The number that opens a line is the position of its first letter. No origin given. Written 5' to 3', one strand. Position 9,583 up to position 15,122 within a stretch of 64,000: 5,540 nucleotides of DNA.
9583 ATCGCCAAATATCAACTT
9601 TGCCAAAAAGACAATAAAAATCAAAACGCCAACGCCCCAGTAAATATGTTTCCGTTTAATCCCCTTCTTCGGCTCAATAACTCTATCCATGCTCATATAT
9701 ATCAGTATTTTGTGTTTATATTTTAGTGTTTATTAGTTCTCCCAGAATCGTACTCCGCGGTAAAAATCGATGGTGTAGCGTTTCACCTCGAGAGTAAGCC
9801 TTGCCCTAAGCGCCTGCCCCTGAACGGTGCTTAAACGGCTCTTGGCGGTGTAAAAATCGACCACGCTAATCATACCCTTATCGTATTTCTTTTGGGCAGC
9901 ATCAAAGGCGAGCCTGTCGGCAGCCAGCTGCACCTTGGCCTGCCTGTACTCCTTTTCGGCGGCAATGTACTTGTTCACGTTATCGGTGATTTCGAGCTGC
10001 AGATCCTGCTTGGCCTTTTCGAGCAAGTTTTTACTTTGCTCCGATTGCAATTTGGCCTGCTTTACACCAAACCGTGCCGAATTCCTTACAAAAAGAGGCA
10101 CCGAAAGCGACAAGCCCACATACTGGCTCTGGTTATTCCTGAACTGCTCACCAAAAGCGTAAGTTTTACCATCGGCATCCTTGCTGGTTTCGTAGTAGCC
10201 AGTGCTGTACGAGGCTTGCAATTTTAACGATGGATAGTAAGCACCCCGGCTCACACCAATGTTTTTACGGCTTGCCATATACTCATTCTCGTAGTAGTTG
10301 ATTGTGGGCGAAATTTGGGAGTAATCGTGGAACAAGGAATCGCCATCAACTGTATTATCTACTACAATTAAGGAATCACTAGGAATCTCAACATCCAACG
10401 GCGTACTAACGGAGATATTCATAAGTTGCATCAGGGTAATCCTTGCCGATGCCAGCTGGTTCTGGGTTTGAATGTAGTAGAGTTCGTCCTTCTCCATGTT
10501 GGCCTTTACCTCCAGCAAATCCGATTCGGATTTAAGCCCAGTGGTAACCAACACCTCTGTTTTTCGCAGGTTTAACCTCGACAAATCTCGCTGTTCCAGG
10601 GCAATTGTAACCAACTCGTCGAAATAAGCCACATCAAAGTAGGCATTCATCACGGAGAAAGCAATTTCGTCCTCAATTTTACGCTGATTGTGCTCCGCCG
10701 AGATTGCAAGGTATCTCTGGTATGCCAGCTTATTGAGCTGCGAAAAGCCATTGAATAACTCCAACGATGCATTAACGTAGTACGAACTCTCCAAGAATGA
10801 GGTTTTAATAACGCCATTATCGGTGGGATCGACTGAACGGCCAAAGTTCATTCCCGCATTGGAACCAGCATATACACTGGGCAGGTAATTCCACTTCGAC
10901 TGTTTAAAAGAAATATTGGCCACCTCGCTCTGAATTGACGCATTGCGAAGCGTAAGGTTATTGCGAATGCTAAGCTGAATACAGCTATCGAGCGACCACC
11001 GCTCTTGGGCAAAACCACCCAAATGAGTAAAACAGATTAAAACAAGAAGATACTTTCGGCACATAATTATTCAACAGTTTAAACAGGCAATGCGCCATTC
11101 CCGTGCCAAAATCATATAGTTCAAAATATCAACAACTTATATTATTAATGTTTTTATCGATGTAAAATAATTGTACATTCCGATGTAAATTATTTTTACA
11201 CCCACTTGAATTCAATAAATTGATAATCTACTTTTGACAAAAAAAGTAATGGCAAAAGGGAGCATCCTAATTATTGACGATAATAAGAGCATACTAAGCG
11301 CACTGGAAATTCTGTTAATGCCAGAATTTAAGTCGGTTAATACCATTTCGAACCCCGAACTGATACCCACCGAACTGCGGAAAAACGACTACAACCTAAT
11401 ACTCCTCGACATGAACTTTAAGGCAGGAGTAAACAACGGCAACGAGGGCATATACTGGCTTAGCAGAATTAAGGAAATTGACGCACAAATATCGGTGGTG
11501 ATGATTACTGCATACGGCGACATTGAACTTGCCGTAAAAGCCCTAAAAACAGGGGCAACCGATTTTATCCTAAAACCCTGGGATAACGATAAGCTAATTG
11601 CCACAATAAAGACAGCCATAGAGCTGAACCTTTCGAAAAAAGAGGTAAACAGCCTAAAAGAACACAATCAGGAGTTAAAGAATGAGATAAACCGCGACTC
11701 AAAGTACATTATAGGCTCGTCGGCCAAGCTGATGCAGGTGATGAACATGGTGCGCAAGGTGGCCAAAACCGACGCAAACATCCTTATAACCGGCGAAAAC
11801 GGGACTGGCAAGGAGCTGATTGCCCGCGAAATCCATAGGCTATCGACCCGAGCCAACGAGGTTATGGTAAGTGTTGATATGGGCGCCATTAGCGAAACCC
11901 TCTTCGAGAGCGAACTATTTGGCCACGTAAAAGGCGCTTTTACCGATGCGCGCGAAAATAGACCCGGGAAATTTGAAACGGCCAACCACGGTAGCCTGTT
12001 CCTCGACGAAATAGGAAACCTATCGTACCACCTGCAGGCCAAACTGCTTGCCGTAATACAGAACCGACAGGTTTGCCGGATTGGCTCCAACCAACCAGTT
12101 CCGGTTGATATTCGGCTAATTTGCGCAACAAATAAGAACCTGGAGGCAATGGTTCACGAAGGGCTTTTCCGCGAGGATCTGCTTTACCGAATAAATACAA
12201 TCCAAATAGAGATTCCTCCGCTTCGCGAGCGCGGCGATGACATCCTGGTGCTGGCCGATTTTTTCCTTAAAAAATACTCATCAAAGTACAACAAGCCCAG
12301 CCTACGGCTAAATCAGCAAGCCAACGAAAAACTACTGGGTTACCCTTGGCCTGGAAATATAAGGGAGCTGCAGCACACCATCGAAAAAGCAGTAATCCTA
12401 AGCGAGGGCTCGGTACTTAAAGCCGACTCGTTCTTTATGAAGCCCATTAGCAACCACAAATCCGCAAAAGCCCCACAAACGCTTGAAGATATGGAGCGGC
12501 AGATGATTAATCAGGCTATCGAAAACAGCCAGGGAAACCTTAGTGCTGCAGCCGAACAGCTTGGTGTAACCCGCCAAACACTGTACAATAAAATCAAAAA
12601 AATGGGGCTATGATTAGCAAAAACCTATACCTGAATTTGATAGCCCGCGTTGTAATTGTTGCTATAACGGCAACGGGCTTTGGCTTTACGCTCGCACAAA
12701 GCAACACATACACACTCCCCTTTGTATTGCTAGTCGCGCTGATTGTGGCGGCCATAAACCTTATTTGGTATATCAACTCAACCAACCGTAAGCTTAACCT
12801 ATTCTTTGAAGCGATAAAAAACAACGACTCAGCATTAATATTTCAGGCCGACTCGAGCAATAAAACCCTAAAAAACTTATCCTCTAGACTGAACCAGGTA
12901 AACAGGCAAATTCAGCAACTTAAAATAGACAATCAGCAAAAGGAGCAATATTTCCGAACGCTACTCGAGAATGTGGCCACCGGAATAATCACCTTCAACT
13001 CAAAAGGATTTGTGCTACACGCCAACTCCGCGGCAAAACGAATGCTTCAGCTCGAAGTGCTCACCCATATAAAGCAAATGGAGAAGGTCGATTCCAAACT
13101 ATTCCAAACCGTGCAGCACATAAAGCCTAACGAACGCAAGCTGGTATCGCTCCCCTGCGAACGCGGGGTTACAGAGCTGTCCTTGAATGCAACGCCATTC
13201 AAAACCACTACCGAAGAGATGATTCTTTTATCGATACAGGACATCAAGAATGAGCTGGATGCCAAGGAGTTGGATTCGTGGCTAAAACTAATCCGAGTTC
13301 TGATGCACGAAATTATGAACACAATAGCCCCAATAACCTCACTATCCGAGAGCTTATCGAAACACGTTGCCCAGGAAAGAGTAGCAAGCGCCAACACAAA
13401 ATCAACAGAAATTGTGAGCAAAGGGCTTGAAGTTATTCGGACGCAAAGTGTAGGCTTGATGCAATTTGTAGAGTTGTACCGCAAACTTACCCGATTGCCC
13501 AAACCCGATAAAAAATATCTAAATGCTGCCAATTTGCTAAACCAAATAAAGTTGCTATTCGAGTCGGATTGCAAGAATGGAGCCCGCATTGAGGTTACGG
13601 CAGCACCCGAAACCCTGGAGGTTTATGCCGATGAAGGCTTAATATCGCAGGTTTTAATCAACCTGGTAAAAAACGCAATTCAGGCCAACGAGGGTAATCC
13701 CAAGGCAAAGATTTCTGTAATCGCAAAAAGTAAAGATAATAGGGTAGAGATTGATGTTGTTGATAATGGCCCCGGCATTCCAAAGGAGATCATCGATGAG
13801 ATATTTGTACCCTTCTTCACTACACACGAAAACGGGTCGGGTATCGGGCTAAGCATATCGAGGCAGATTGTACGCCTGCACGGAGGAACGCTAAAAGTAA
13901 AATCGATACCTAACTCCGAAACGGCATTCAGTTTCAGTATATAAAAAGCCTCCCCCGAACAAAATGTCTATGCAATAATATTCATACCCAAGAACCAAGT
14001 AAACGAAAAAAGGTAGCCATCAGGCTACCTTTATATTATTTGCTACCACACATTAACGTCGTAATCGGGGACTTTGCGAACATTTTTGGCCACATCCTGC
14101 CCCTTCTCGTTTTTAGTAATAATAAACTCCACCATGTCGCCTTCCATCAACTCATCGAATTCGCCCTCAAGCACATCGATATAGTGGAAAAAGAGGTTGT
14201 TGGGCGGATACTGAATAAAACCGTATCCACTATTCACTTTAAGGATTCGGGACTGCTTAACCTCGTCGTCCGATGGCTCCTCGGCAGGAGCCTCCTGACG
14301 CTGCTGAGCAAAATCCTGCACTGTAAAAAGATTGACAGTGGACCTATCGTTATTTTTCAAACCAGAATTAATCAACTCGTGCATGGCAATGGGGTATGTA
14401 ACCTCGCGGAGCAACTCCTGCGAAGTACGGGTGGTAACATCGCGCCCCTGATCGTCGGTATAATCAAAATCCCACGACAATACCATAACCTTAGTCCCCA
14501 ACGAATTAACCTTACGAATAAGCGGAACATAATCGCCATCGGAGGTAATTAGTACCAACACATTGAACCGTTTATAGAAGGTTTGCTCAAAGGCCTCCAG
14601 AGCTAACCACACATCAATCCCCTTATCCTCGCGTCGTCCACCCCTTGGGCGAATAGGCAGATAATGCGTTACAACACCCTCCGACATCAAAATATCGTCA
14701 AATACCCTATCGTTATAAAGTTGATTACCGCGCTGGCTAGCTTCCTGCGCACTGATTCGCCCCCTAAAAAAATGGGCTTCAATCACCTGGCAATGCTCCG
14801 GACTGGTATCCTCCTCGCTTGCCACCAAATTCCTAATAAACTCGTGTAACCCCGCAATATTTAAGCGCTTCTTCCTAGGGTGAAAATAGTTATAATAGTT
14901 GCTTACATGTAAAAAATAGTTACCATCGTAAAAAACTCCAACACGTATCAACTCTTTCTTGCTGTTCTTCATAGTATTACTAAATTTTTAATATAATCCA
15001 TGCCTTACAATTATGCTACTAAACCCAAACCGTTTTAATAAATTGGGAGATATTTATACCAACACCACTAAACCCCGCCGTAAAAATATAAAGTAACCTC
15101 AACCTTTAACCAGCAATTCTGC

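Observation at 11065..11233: Sigma-54-type promoter and palindromic upstream site suggest the adjacent NtrC-like TCS directly activates the TolC-HlyD-MacB efflux operon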

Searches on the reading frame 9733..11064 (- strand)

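Call 3: search_protein_families(library=pfam, proteins=[window:9733-11064:-])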
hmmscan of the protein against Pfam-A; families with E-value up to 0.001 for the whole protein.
window:9733-11064:- (443 aa): 1 family
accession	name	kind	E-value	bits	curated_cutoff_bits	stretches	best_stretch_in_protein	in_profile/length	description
PF02321.23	OEP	-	1.2e-53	182.2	22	2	252-431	12-181/187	Outer membrane efflux protein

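Call 45: search_protein_families(library=ncbifam, proteins=[window:9733-11064:-])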
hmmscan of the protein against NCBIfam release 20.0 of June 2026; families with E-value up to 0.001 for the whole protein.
window:9733-11064:- (443 aa): 4 families
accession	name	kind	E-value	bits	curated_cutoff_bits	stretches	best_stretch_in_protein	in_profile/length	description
TIGR01844.1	type_I_sec_TolC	subfamily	6.1e-36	124.3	225.15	1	24-437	4-398/414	TolC family outer membrane protein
TIGR01845.1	outer_NodT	subfamily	2.7e-16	59.5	210.05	1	25-422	59-443/460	efflux transporter outer membrane subunit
NF007002.0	PRK09465.1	equivalog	5.5e-13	48.3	495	1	15-417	14-404/460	outer membrane channel protein TolC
NF007347.1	PRK09837.1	subfamily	6.9e-05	21.9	598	1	27-419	66-438/461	Cu(I)/Ag(I) efflux RND transporter outer membrane protein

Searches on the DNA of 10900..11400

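Call 37: search_rna_families(source=window, start=10900, end=11400, threshold=evalue, max_evalue=1)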
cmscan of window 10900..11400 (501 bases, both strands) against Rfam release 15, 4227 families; matches with E-value up to 1: 0.
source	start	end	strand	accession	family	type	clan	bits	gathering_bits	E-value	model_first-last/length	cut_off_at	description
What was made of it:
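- Rfam finds no RNA family in the region (call 37).
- Tried and rejected: Nothing was found, so no riboswitch or leader RNA explains the conservation (call 37).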

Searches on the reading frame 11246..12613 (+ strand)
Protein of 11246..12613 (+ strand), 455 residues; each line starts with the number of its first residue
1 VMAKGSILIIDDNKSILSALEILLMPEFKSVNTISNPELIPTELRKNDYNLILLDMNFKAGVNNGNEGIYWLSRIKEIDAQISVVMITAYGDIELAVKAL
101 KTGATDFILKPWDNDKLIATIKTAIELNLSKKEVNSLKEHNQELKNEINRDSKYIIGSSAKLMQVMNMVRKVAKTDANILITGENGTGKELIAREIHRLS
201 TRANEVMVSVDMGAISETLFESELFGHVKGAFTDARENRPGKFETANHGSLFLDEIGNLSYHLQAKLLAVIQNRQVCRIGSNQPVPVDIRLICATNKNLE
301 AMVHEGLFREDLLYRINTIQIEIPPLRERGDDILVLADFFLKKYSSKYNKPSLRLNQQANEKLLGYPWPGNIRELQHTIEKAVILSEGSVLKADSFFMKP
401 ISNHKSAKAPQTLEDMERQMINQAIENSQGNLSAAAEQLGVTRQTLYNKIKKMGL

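Call 3: search_protein_families(library=pfam, proteins=[window:11246-12613:+])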
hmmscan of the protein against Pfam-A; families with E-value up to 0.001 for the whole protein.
window:11246-12613:+ (455 aa): 11 families
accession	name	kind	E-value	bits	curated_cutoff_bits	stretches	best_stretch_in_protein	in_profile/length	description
PF00158.32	Sigma54_activat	-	6.8e-68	228.1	20.2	1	155-322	1-168/168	Sigma-54 interaction domain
PF25601.1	AAA_lid_14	-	5.9e-22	77.7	27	1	327-409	1-83/87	AAA+ ATPase lid domain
PF14532.12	Sigma54_activ_2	-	6.6e-21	75.4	25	1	156-326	1-138/138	Sigma-54 interaction domain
PF00072.30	Response_reg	-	6.1e-20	71.9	30.2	1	7-121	1-110/111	Response regulator receiver domain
PF02954.25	HTH_8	-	4.4e-15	55.6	22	1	412-452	1-41/42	Bacterial regulatory protein, Fis family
PF07728.20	AAA_5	-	6.8e-07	29.8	22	1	178-297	1-123/139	AAA domain (dynein-related subfamily)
PF01078.27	Mg_chelatase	-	1.7e-06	28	20.3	1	175-297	21-158/207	Magnesium chelatase, subunit ChlI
PF18024.7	HTH_50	-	0.0001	22.3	27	1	413-454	8-48/50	Helix-turn-helix domain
PF07724.20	AAA_2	-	0.00011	22.8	27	1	177-277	4-105/166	AAA domain (Cdc48 subfamily)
PF00004.35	AAA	-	0.00025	22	21.2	1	179-297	1-110/131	ATPase family associated with various cellular activities (AAA)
PF13556.12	HTH_30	-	0.0007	19.8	27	0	427-452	10-35/59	PucR C-terminal helix-turn-helix domain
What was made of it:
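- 11249..12613 (+): NtrC-family response regulator and sigma-54 activator, with receiver, AAA+ (Walker A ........, GAFTDA loop) and Fis-type HTH domains. Pfam Sigma54_activat 6.8e-68, Response_reg 6.1e-20, HTH_8 4.4e-15 (call 3).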

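Call 6: find_related_loci(query=window:11246-12613:+, collection=genome_contigs, flank=4000)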
Query window:11246-12613:+ (455 aa) in genome_contigs; peptide patterns used: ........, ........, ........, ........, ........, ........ (x = any residue, [..] = any of these).
562 stretches matched a pattern; 480 encode a relative of the query (tblastn E <= 1e-3); the best 80 are kept; 80 distinct loci.
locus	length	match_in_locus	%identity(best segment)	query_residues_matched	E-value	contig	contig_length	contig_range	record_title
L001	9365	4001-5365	80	1-455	0e+0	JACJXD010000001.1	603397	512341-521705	MAG: Bacteroidales bacterium isolate HK-STAS-BACT-3 HK-STAS-BACT-3_1, whole genome shotgun sequence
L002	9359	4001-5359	78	2-454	0e+0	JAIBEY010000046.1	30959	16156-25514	MAG: Prolixibacteraceae bacterium isolate BC_metabat.bin.24 BC_k141_22570, whole genome shotgun sequence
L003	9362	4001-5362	78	2-455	0e+0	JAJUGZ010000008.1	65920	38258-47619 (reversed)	MAG: Bacteroidota bacterium isolate bin51 k141_61625_length_65920_cov_221.9254, whole genome shotgun sequence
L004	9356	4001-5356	79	1-452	0e+0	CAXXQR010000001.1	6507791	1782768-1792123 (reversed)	MAG: Prolixibacteraceae bacterium isolate 3ed26609-c477-498b-bae5-58c626e8666b genome assembly, contig: contig_1, whole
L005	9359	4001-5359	79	2-454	0e+0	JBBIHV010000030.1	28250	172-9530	MAG: Sunxiuqinia sp. isolate SIF170217_bin_122 NODE_1836_length_28250_cov_9.196737, whole genome shotgun sequence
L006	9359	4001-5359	78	2-454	0e+0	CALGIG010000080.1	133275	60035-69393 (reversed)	MAG TPA_asm: uncultured Prolixibacteraceae bacterium isolate SRR3330205_bin.168_CONCOCT_v1.1_MAG genome assembly, contig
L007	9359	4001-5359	77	2-454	0e+0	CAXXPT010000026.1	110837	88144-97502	MAG: Prolixibacteraceae bacterium isolate b6f318f8-4994-49de-8556-7236ee9170bb genome assembly, contig: contig_26, whole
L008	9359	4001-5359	77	2-454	0e+0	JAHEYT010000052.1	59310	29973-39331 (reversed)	MAG: Bacteroidetes bacterium isolate nzgw134 NODE_242_length_59311_cov_4.572394, whole genome shotgun sequence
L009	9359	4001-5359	77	2-454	0e+0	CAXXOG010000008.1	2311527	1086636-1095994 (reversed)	MAG: Prolixibacteraceae bacterium isolate 75e12701-7c98-43fb-9116-eac7e507cdde genome assembly, contig: contig_8, whole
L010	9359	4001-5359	77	2-454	0e+0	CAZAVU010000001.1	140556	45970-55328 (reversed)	MAG TPA_asm: uncultured Odoribacter sp. isolate binchicken_co158_48 genome assembly, contig: NODE_90_length_140556_cov_8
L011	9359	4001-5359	78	2-454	0e+0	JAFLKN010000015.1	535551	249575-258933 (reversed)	MAG: Prolixibacteraceae bacterium isolate LaCa_MAG_6 c_000000000005, whole genome shotgun sequence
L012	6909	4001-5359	77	2-454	0e+0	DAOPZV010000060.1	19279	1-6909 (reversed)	MAG TPA_asm: Prolixibacteraceae bacterium isolate AMR_MDS_1279 NODE_2969_length_19279_cov_9.803735, whole genome shotgun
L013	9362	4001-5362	78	1-454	0e+0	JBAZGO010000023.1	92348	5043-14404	MAG: Prolixibacteraceae bacterium isolate SO_2017_LW3_48 NODE_450_length_92348_cov_1.705458_LW162_2017, whole genome sho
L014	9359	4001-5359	77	2-454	0e+0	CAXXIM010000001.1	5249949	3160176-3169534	MAG: Prolixibacteraceae bacterium isolate ef7765ba-7ead-4b2a-8fe4-832c187d60b8 genome assembly, contig: contig_1, whole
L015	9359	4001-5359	78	2-454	0e+0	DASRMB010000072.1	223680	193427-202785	MAG TPA_asm: Prolixibacteraceae bacterium isolate SMAG_U10204 k141_172205, whole genome shotgun sequence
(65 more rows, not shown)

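Call 45: search_protein_families(library=ncbifam, proteins=[window:11249-12613:+])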
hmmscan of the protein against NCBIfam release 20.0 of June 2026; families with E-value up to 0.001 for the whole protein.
window:11249-12613:+ (454 aa): 92 families (the best 25 are shown)
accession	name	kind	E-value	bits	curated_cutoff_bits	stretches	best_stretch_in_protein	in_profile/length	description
TIGR02915.1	PEP_resp_reg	equivalog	1.1e-120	403.5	502.6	1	6-454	1-444/445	PEP-CTERM-box response regulator transcription factor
NF008469.0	PRK11361.1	equivalog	6.4e-115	384.5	714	1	4-453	5-455/461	acetoacetate metabolism transcriptional regulator AtoC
NF041552.1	TF_PrdR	equivalog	8.1e-104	348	795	1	122-451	240-575/577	sigma-54 dependent transcriptional regulator PrdR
TIGR01818.1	ntrC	equivalog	5.6e-103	345.2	558.6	2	6-394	1-376/463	nitrogen regulation protein NR(I)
NF003451.0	PRK05022.1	equivalog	1.3e-101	340.9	476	1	118-454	157-510/512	nitric oxide reductase transcriptional regulator NorR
NF007689.0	PRK10365.1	equivalog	8.1e-101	338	760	1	5-450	7-440/441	sigma-54-dependent response regulator transcription factor ZraR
NF049963.1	RespRegFlgRCampy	domain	3.3e-100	335.9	750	1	6-452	3-427/429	fla regulon two-component system response regulator FlgR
NF041946.1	LuxO_transreg_Vib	equivalog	4.6e-99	332.3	800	2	10-406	3-386/463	quorum-sensing sigma-54 dependent transcriptional regulator LuxO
TIGR01817.1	nifA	equivalog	1e-96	324.9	528.85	1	130-426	174-467/534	nif-specific transcriptional activator NifA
NF050807.1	TransRegFlbDCaul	equivalog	3.5e-96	322.8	750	1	147-451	113-437/454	sigma-54-dependent transcriptional regulator FlbD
NF038308.1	RNA_repair_RtcR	equivalog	2.2e-93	313.9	650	1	87-445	118-504/530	RNA repair transcriptional activator RtcR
NF051870.1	NAssimRespRegNtrX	equivalog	7.2e-93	311.9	600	1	5-454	3-452/452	nitrogen assimilation response regulator NtrX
NF008176.1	PRK10923.1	equivalog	9.3e-90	301.4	620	1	1-387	1-373/469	nitrogen regulation protein NR(I)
TIGR02329.1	propionate_PrpR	equivalog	6.6e-86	289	499.2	1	113-450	172-525/526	propionate catabolism operon regulatory protein PrpR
NF011695.0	PRK15115.1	equivalog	1.4e-83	281.1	763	1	4-449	7-433/445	two-component system response regulator GlrR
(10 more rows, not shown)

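Call 54: search_solved_structures(query=window:11249-12613:+, max_evalue=1e-30)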
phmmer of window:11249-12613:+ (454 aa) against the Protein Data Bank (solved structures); distinct sequences matched with E-value up to 1e-30: 36.
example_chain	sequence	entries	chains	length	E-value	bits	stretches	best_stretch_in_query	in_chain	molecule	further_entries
4l4u_A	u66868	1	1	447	3e-92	312.9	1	5-454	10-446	Transcriptional regulator (NtrC family)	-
1ny5_A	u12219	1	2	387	1.4e-87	297.6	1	5-390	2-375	transcriptional regulator (NtrC family)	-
3dzd_A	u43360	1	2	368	1.2e-86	294.5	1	6-391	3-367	Transcriptional regulator (NtrC family)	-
1ojl_A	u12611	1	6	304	2.7e-79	270.3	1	153-450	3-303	TRANSCRIPTIONAL REGULATORY PROTEIN ZRAR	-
4ly6_A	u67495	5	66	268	1.8e-73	251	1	136-390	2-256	Transcriptional regulator (NtrC family)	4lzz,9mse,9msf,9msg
1ny6_A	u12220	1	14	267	2.9e-73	250.4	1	138-390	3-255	transcriptional regulator (NtrC family)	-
3m0e_A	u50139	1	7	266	2.7e-72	247.2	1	139-390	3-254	Transcriptional regulator (NtrC family)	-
5ep0_A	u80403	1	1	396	3.6e-71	243.5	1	4-394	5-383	Putative repressor protein luxO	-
9qq6_C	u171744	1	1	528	6.3e-70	239.4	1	119-449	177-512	Nif-specific regulatory protein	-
8p53_C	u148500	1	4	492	7e-70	239.2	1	152-395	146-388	Transcriptional regulator FleQ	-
5exx_A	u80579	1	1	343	2.5e-69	237.4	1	153-395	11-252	Transcriptional regulator FleQ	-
5m7n_A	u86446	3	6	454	5e-67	229.8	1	5-453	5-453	Nitrogen assimilation regulatory protein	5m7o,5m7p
6jdi_A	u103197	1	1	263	1e-66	228.9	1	153-388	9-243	Nitrogen assimilation regulatory protein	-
5exp_A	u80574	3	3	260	4.5e-66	226.7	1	153-388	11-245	Transcriptional regulator FleQ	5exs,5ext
7ejw_C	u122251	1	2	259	4.8e-66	226.6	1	153-388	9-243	Transcriptional regulator FleQ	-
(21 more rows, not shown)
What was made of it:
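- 11249..12613 (+): Closest solved relatives are Aquifex NtrC4/NtrC1 and ZraR (call 54).
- FleQ and VpsR are among its solved relatives (call 54).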

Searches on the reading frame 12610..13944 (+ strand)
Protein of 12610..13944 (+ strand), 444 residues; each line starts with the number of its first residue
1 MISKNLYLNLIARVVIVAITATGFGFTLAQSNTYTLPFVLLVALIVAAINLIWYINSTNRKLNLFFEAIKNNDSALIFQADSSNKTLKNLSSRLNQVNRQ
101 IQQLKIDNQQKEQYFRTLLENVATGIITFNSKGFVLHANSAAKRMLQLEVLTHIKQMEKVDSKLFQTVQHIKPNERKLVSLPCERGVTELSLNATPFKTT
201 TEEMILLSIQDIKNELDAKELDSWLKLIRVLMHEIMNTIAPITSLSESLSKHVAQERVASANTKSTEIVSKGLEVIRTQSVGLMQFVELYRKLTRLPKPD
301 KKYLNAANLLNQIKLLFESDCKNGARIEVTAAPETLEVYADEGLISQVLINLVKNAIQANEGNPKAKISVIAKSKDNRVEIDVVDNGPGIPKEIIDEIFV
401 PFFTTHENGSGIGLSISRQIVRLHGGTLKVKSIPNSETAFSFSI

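Call 3: search_protein_families(library=pfam, proteins=[window:12610-13944:+])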
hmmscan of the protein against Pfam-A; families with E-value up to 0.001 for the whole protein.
window:12610-13944:+ (444 aa): 4 families
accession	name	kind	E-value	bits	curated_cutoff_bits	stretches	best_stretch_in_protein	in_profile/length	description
PF02518.31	HATPase_c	-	3.8e-25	88.9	26.4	1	341-443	2-106/111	Histidine kinase-, DNA gyrase B-, and HSP90-like ATPase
PF13188.13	PAS_8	-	3.6e-06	27.1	21.8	1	114-154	2-38/65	PAS domain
PF00989.32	PAS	-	1.4e-05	25.5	22.6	1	114-212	2-113/113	PAS fold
PF13589.12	HATPase_c_3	-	0.0005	20.5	25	0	347-399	5-54/137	Histidine kinase-, DNA gyrase B-, and HSP90-like ATPase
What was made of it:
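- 12610..13944 (+): Cognate histidine kinase: two N-terminal hydrophobic helices joined by a loop of about 5 residues, then PAS, then the kinase core. Its start overlaps the regulator's stop codon. Pfam HATPase_c 3.8e-25 and PAS (call 3).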

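Call 45: search_protein_families(library=ncbifam, proteins=[window:12610-13944:+])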
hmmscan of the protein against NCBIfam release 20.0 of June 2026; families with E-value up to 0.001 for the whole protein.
window:12610-13944:+ (444 aa): 77 families (the best 25 are shown)
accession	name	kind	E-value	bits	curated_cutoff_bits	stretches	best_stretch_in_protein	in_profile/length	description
NF008468.0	PRK11360.1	equivalog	2.3e-43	148.5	646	1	43-442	198-604/616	two-component system sensor histidine kinase AtoS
NF046044.1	PnpS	equivalog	3.5e-33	115.2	400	1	71-443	14-388/390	two-component system histidine kinase PnpS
NF007688.0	PRK10364.1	equivalog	2.9e-28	98.8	479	1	226-441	242-446/460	two-component system sensor histidine kinase ZraS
TIGR02966.1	phoR_proteo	equivalog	1.3e-27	96.7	334.2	1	110-443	3-332/333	phosphate regulon sensor histidine kinase PhoR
NF041777.1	sens_FixL_Rhizob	equivalog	4.1e-27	95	850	1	230-443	268-478/485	sensor protein FixL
NF033092.0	HK_WalK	equivalog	4.5e-26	91.6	725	1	86-443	231-591/594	cell wall metabolism sensor histidine kinase WalK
NF047874.1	MASE3_PAS_HK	subfamily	5.6e-26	91.5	560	2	337-441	512-620/655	MASE3 domain-containing sensor histidine kinase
NF006800.0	PRK09303.1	equivalog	7.8e-26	90.9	342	1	206-443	134-374/383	histidine kinase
NF052574.1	HisKinEspCMyxo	equivalog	9.7e-26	90.2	1200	1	233-441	426-632/785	serine histidine kinase EspC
TIGR02916.1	PEP_his_kin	equivalog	9.4e-25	87.3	300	1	217-442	468-676/679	XrtA/PEP-CTERM system histidine kinase PrsK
NF047497.1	HK_LIC_12097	equivalog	4.4e-23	81.6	500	1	182-443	100-363/367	LIC_12097 family sensor histidine kinase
NF053867.1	SprKinKinDBac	equivalog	9.3e-23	80.4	775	1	328-439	378-490/500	sporulation kinase KinD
NF010411.0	PRK13837.1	equivalog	1.6e-22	79.4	647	1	293-441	509-670/828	two-component system VirA-like sensor kinase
NF008312.0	PRK11100.1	equivalog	1.8e-22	79.8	356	1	208-434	242-462/477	two-component system sensor histidine kinase CreC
NF008293.1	PRK11073.1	equivalog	3.8e-22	79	240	1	115-441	9-342/349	nitrogen regulation protein NR(II)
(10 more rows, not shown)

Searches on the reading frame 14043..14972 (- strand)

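Call 47: search_protein_families(library=pfam, proteins=[window:14043-14972:-], max_evalue=0.00001)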
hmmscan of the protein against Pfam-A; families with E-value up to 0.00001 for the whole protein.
window:14043-14972:- (309 aa): 2 families
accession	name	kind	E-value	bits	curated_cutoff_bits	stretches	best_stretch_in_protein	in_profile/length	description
PF01936.24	NYN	-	1.8e-14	54.9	24.2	1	10-172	1-130/145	NYN domain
PF00313.28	CSD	-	5.2e-11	42.7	27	1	244-300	8-65/66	'Cold-shock' DNA-binding domain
